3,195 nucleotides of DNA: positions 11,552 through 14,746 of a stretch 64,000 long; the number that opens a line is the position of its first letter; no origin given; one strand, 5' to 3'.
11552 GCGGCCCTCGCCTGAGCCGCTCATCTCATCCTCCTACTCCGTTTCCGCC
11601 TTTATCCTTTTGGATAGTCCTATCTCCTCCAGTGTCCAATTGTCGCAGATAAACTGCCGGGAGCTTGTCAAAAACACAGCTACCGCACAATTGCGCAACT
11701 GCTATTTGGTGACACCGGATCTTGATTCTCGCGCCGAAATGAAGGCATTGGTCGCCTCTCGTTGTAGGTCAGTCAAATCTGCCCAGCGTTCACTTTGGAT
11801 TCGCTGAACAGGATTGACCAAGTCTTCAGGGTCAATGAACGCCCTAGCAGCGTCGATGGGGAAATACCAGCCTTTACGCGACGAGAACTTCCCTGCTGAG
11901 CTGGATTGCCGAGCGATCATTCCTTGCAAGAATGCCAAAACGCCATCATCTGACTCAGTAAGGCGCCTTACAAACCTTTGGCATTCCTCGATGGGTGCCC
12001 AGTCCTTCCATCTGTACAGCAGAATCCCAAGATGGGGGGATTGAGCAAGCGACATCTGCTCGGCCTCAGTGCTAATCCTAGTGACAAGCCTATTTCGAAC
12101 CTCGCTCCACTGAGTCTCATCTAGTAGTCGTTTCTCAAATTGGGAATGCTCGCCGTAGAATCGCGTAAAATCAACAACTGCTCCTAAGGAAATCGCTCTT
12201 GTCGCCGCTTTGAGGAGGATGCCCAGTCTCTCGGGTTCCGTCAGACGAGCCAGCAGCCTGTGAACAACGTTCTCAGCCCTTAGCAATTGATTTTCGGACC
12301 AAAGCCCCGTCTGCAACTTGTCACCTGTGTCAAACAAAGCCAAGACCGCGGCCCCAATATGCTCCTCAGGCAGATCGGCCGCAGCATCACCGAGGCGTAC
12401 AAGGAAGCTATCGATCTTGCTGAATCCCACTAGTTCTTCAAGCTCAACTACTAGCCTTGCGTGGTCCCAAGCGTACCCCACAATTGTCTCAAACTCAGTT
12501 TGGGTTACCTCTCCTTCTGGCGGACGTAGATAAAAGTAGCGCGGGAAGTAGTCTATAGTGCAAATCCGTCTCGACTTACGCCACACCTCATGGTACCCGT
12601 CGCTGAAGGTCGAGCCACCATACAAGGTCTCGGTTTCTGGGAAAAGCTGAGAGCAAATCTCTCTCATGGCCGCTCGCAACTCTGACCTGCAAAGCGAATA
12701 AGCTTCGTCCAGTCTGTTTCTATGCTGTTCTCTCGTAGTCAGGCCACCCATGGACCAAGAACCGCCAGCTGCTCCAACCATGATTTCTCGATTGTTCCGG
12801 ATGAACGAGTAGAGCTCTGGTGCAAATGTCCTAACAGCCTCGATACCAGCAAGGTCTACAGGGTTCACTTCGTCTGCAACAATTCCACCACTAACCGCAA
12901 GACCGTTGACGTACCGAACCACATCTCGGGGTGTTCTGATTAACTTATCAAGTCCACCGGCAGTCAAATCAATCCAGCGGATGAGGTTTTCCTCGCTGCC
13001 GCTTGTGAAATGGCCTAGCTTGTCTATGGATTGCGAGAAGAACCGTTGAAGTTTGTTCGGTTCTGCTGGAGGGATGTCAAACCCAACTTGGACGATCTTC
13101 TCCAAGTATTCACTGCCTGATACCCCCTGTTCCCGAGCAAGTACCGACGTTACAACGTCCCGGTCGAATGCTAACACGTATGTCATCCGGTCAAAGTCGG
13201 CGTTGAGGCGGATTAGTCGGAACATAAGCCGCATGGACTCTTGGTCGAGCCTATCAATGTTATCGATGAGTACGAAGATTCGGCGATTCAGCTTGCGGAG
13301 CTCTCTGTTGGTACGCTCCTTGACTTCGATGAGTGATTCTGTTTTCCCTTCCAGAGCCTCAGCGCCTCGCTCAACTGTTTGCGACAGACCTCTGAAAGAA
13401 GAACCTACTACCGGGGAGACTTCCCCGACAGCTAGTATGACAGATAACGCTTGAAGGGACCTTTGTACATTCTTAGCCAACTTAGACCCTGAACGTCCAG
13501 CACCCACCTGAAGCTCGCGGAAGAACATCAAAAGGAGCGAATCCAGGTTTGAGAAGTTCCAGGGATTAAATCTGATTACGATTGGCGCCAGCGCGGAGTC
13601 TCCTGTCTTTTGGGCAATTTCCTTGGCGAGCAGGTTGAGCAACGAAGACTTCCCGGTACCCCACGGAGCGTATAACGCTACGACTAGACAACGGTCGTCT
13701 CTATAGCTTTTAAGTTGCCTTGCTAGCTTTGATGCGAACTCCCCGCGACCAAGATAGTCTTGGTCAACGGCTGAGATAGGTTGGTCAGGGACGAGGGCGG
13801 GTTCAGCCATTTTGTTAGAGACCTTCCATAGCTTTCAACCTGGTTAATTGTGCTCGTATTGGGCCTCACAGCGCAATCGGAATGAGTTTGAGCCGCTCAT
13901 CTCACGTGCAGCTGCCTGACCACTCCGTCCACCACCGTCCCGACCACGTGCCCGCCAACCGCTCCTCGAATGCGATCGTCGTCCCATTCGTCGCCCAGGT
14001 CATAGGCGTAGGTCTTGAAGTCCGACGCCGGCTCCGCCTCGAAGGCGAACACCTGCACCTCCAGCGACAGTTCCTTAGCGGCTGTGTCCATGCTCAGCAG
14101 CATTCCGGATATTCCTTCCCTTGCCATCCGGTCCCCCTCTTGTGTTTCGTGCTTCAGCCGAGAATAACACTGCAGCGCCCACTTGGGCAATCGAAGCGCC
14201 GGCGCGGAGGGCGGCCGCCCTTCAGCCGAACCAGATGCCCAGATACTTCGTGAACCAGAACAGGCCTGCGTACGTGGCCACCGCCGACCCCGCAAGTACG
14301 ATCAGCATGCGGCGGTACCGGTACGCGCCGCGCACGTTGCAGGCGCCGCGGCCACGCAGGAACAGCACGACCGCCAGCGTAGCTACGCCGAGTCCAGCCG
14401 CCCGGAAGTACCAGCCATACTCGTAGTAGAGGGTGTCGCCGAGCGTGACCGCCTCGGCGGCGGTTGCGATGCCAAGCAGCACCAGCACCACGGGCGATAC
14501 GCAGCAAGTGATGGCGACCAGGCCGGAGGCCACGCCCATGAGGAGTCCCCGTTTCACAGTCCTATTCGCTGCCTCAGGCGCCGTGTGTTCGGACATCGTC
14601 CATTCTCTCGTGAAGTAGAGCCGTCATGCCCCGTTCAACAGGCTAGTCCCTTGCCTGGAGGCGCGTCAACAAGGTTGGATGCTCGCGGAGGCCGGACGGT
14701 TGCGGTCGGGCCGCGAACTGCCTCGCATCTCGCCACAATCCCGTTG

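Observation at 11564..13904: Lone KAP NTPase gene sits on a 2.3-kb insertion bracketed by a perfect 16-bp direct repeat that splits a translationally coupled gene pair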

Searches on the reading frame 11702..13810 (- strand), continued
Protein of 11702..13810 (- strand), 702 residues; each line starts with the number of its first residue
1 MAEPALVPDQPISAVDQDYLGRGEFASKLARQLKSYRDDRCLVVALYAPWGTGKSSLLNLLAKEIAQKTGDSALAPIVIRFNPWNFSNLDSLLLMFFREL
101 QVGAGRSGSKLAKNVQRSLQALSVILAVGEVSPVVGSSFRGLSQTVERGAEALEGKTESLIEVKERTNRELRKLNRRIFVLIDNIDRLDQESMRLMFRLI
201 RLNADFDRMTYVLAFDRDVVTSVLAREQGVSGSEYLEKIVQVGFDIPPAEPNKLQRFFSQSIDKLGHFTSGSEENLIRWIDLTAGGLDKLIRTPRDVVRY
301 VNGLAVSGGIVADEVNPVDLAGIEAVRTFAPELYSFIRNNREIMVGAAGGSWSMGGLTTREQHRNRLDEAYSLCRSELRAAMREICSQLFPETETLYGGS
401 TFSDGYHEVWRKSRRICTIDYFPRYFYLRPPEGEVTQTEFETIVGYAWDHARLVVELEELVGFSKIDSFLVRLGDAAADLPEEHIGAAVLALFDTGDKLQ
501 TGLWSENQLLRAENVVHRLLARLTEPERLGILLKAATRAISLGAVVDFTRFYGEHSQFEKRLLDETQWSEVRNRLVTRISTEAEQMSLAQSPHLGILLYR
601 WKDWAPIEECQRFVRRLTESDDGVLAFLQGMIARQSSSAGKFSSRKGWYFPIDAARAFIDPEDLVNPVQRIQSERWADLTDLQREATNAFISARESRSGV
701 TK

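Call 85: search_dna_similar(query=window:11702-13810:-, collection=plasmids, mode=protein, max_rows=25, max_evalue=0.001, rows=spread)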
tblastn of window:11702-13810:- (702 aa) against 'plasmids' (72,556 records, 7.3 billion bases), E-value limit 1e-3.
Records with a match: 1125; places in all: 1133; records where one place covers at least 80% of the query: 95.
Best place of each record, by identity: <60% 1125.
By first word of the organism name: Klebsiella 630; Escherichia 272; Salmonella 33; Bacillus 26; Enterobacter 25; Deinococcus 14; Rhizobium 10; Streptomyces 10; Serratia 9; Pantoea 7; and 50 more.
By predicted mobility (MOB-suite, as given by PLSDB): non-mobilizable 571; conjugative 473; mobilizable 81.
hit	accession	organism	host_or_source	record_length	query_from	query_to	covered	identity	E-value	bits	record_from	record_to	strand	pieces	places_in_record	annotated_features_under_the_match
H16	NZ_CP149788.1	Haloterrigena sp. KLK7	cell culture,salt lake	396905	3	680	97%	30.6%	5e-80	286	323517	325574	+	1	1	KAP family NTPase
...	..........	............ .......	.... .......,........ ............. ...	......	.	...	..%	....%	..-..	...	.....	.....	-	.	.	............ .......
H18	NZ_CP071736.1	Klebsiella variicola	Gopherus berlandieri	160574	11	528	74%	27.4%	2e-26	123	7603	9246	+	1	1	P-loop NTPase fold protein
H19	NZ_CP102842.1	Klebsiella pneumoniae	Homo sapiens,vaginal secretion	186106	11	447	62%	24.9%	1e-23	114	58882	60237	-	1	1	P-loop NTPase fold protein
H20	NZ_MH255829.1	Klebsiella pneumoniae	Homo sapiens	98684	9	339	47%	27.0%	3e-20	104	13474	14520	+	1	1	P-loop NTPase fold protein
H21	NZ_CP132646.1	Klebsiella pneumoniae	Homo sapiens,wound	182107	9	339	47%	27.0%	3e-20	104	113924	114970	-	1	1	P-loop NTPase fold protein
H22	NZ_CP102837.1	Klebsiella pneumoniae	Homo sapiens,Bronchoalveolar lavage ...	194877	9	339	47%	27.0%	3e-20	104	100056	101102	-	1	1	P-loop NTPase fold protein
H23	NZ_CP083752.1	Klebsiella pneumoniae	Homo sapiens,blood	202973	9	339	47%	27.0%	3e-20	104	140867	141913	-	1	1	P-loop NTPase fold protein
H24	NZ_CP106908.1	Klebsiella pneumoniae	Homo sapiens,blood,blood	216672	9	339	47%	27.0%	3e-20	104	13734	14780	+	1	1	P-loop NTPase fold protein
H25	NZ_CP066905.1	Klebsiella pneumoniae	Homo sapiens,Tracheal intubation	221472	9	339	47%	27.0%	3e-20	104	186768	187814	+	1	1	P-loop NTPase fold protein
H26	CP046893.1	Klebsiella pneumoniae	Homo sapiens,pure culture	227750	9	339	47%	27.0%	3e-20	104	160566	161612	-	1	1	exclusion suppressor FxsA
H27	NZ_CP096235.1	Klebsiella pneumoniae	Homo sapiens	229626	9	339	47%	27.0%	3e-20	104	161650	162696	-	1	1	P-loop NTPase fold protein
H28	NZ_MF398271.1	Klebsiella pneumoniae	Homo sapiens,sputum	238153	9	339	47%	27.0%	3e-20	104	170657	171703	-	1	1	P-loop NTPase fold protein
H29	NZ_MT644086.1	Klebsiella pneumoniae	-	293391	9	339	47%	27.0%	3e-20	104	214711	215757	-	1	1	P-loop NTPase fold protein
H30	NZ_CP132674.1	Klebsiella pneumoniae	Homo sapiens,respiratory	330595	9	339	47%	27.0%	3e-20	104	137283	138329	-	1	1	P-loop NTPase fold protein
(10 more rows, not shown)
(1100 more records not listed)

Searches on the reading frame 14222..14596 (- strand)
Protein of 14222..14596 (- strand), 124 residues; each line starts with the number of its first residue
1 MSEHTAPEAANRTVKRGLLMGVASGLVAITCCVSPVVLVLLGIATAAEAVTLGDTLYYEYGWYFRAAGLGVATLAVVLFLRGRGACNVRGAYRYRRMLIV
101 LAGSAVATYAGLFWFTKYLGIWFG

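Call 5: search_protein_families(library=pfam, proteins=[window:14222-14596:-], max_evalue=0.01)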
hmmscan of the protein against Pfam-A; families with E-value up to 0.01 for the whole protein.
window:14222-14596:- (124 aa): 1 family
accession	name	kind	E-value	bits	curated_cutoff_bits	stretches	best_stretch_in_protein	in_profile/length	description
PF02411.20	MerT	-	0.0017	18.8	32.9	1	12-77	5-67/116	MerT mercuric transport protein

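Call 68: search_protein_families(library=ncbifam, proteins=[window:14222-14596:-], max_evalue=0.001)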
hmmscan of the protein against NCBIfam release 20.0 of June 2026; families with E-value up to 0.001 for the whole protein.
window:14222-14596:- (124 aa): 1 family
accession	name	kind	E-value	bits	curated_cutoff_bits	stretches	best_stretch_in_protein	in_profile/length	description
NF010314.2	PRK13751.2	equivalog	0.00051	20.1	150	1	12-69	5-59/116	mercuric ion transporter MerT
